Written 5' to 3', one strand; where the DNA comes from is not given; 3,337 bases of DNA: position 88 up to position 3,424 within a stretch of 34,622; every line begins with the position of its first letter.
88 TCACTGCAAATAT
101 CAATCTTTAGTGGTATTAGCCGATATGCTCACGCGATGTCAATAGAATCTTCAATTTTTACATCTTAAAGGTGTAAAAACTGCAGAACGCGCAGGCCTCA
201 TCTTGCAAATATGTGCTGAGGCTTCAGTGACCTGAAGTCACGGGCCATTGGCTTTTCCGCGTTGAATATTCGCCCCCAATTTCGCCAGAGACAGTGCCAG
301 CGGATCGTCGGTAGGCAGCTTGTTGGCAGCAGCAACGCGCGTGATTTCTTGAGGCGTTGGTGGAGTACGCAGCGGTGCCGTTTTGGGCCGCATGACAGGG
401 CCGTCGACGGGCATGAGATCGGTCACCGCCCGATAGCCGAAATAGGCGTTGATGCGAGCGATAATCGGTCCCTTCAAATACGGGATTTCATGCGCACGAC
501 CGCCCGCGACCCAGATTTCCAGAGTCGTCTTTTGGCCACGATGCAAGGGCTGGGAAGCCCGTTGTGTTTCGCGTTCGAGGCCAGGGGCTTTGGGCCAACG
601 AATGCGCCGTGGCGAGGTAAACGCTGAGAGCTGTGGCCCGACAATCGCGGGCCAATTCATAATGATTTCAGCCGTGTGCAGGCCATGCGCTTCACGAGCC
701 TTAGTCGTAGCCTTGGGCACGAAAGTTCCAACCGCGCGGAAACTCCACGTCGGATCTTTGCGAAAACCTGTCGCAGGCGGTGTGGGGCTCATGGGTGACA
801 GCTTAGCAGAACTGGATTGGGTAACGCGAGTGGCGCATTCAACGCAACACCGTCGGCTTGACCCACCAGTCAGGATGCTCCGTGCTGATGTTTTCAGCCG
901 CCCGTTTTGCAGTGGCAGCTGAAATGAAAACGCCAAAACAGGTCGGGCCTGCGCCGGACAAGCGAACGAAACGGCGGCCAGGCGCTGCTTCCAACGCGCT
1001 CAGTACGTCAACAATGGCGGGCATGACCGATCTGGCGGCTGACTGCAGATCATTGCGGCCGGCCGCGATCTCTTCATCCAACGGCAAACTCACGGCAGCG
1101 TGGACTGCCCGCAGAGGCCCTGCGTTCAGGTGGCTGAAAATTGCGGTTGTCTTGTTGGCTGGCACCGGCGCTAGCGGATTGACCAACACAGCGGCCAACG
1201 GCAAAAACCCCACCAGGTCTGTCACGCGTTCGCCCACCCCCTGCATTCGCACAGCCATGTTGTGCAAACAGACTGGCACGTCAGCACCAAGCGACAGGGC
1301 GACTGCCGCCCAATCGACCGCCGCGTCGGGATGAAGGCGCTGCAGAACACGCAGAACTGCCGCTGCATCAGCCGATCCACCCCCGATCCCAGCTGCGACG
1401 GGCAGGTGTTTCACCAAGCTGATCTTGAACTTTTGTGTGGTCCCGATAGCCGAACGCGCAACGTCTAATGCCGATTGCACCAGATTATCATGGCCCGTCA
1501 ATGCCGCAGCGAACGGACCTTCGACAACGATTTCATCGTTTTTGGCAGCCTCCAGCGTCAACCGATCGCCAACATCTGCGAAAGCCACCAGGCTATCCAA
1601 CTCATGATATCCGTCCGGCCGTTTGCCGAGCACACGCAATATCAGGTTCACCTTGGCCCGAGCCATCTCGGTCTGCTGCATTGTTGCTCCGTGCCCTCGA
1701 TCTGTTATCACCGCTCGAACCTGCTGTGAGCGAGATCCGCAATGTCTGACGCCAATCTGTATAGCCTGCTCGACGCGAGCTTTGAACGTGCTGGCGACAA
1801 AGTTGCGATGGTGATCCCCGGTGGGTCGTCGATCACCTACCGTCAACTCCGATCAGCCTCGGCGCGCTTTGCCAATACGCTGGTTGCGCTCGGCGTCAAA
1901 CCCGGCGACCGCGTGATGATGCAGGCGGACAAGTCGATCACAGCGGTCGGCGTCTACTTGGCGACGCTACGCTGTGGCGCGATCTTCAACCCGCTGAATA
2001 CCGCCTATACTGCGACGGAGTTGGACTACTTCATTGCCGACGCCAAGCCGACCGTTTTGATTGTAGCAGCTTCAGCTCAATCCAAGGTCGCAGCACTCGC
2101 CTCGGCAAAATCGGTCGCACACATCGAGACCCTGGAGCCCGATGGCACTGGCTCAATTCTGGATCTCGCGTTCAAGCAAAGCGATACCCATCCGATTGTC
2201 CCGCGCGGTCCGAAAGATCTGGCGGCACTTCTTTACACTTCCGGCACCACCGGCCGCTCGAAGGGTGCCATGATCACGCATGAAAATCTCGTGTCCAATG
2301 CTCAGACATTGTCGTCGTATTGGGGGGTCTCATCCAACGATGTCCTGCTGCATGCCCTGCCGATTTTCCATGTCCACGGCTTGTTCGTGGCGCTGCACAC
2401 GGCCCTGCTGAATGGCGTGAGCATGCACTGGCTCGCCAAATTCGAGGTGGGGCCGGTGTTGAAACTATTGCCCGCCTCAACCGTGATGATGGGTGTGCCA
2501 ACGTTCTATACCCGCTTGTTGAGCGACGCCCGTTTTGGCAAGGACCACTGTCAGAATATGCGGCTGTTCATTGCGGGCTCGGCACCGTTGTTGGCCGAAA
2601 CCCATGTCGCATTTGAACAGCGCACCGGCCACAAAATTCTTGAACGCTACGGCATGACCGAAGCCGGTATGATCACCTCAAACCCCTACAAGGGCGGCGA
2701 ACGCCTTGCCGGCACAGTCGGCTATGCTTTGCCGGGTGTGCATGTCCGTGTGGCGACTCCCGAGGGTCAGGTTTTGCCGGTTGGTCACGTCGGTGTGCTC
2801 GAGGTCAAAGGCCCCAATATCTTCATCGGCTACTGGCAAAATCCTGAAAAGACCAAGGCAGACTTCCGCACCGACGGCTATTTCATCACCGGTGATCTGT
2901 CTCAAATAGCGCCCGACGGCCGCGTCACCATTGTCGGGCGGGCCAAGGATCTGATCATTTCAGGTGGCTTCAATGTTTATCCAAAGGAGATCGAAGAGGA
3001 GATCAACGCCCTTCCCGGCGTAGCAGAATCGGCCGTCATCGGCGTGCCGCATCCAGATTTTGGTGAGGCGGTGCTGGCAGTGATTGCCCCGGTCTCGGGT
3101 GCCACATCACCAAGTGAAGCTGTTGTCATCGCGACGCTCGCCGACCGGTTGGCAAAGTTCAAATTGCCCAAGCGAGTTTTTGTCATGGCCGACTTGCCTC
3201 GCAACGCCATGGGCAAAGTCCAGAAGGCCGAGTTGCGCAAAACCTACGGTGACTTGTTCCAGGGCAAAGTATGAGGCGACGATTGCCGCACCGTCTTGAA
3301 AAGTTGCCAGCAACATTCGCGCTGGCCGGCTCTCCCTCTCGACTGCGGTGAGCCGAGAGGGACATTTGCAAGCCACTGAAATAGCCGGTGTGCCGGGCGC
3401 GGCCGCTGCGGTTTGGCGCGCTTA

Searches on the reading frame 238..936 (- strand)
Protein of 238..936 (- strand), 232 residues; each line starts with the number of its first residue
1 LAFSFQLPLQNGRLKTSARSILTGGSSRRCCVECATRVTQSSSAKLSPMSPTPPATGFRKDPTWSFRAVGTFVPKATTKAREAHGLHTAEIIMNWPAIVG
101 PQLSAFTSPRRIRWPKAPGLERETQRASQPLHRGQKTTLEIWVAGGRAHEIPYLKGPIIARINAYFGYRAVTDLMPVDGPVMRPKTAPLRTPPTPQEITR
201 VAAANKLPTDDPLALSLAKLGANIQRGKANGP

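Call 32: search_protein_families(library=pfam, proteins=[window:238-936:-], max_evalue=0.001)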
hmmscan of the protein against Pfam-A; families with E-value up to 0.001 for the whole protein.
window:238-936:- (232 aa): 1 family
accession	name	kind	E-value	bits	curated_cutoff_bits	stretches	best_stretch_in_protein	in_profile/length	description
PF05258.17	DciA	-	1.3e-10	41.8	24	1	71-174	4-87/89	Dna[CI] antecedent, DciA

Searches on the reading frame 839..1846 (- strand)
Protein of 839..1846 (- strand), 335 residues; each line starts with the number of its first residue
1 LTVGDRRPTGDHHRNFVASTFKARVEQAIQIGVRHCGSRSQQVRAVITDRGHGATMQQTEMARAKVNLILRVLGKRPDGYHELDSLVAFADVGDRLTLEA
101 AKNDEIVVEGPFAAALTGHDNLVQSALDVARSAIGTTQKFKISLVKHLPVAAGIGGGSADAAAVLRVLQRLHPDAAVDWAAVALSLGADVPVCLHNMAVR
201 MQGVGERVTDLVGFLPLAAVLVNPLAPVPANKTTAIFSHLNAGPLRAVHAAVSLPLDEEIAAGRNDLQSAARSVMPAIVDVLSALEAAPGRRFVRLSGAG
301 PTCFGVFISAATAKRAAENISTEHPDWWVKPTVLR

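Call 32: search_protein_families(library=pfam, proteins=[window:839-1846:-], max_evalue=0.001)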
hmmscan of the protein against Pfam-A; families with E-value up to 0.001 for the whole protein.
window:839-1846:- (335 aa): 2 families
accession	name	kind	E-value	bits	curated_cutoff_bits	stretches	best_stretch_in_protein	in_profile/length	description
PF00288.32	GHMP_kinases_N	-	4.1e-10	40.2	22.3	1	121-195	1-85/87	GHMP kinases N terminal domain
PF08544.19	GHMP_kinases_C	-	4.7e-08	33.8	21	1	264-322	22-81/85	GHMP kinases C terminal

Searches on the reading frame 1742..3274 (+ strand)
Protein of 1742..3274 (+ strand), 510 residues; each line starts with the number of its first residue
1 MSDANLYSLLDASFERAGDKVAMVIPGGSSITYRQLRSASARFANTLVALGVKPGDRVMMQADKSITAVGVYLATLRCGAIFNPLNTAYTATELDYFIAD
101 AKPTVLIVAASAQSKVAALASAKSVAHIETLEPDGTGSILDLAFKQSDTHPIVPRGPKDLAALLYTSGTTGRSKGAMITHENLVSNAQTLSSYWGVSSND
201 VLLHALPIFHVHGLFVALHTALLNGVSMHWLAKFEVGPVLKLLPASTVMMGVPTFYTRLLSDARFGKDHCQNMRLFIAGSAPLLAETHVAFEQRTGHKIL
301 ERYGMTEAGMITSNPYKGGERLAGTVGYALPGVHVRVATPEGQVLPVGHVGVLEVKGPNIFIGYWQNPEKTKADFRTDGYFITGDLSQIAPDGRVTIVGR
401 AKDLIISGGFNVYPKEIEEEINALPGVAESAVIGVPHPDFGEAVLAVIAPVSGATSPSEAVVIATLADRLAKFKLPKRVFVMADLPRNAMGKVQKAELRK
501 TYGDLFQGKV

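Call 32: search_protein_families(library=pfam, proteins=[window:1742-3274:+], max_evalue=0.001)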
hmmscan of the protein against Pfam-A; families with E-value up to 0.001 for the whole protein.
window:1742-3274:+ (510 aa): 2 families
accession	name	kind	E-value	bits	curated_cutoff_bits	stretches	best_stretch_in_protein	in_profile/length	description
PF00501.34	AMP-binding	-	5.2e-82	276.1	29.9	1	12-365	3-384/384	AMP-binding enzyme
PF13193.12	AMP-binding_C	-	5.5e-15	56.5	24.5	1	416-492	1-76/76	AMP-binding enzyme C-terminal domain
